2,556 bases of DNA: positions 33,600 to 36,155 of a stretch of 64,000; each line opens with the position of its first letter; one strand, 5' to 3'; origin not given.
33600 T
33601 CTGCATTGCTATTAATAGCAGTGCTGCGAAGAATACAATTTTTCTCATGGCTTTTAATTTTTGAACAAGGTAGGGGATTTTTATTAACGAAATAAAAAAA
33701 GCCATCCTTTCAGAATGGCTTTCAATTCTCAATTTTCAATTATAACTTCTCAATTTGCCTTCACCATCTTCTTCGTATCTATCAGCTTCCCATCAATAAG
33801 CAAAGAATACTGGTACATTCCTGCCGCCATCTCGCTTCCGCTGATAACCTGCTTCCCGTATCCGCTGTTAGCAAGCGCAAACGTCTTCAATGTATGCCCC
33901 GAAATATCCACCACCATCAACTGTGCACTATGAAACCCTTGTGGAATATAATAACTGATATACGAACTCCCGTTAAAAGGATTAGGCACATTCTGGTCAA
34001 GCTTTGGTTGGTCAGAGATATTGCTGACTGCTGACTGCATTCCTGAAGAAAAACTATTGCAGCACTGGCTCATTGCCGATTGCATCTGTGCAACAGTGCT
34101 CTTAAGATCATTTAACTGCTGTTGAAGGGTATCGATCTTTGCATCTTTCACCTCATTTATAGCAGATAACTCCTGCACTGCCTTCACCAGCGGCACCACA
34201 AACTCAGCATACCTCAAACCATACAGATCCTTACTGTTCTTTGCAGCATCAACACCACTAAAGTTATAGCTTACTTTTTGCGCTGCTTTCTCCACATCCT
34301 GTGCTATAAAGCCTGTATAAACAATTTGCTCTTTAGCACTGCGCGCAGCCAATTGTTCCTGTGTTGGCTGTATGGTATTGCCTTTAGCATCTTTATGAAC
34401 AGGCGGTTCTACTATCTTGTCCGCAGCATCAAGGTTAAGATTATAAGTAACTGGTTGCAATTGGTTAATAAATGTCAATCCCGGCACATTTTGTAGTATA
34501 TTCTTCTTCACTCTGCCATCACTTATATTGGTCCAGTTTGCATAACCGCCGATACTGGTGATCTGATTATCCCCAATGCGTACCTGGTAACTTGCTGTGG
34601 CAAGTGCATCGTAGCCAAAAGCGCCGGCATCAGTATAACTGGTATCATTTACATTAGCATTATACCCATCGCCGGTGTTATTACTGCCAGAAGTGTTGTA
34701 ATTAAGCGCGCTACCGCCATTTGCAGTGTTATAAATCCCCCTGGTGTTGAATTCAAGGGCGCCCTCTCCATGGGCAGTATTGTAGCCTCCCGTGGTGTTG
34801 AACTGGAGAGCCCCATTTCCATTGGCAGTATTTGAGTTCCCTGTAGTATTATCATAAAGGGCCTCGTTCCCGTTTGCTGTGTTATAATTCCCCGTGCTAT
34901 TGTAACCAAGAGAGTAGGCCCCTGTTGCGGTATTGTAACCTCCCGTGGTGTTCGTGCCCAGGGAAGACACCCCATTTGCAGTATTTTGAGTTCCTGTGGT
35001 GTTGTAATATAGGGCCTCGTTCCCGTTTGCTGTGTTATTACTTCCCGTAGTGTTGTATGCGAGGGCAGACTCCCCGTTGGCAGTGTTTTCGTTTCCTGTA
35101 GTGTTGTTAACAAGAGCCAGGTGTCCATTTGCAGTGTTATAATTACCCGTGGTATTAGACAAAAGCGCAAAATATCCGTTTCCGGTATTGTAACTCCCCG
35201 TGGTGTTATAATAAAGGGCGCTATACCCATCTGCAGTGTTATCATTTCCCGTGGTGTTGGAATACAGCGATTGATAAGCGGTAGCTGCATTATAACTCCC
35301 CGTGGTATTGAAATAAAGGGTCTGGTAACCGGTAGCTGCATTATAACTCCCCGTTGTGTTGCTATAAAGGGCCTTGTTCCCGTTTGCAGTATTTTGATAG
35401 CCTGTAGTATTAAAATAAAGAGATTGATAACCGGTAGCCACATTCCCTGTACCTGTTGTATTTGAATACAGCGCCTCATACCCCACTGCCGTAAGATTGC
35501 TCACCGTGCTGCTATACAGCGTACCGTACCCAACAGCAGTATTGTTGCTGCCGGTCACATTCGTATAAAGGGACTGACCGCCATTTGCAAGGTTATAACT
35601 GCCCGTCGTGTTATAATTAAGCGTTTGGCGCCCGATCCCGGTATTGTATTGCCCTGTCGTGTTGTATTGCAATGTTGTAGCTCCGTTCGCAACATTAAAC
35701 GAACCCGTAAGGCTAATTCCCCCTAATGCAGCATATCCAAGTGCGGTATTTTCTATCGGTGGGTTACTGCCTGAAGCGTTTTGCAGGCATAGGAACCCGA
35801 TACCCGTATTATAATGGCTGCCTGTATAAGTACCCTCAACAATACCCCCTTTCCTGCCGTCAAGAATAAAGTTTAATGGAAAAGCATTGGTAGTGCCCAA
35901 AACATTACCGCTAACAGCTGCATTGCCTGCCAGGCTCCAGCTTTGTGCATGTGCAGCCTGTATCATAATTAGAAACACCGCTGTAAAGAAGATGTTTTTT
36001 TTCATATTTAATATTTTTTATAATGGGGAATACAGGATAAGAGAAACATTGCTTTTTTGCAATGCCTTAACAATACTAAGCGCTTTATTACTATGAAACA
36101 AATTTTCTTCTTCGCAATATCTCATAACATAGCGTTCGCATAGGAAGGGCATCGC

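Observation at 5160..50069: Four sequence-unrelated tandem arrays all keep an exact 21-bp or 42-bp register, equal to two or four helical turns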

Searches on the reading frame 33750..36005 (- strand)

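Call 28: search_protein_families(library=pfam, proteins=[window:33750-36005:-], max_evalue=0.001)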
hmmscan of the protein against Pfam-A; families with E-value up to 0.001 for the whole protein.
window:33750-36005:- (751 aa): 1 family
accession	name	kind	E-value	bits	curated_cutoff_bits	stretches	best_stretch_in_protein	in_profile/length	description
PF13884.11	Peptidase_S74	-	1.8e-08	35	22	1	495-577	1-55/58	Chaperone of endosialidase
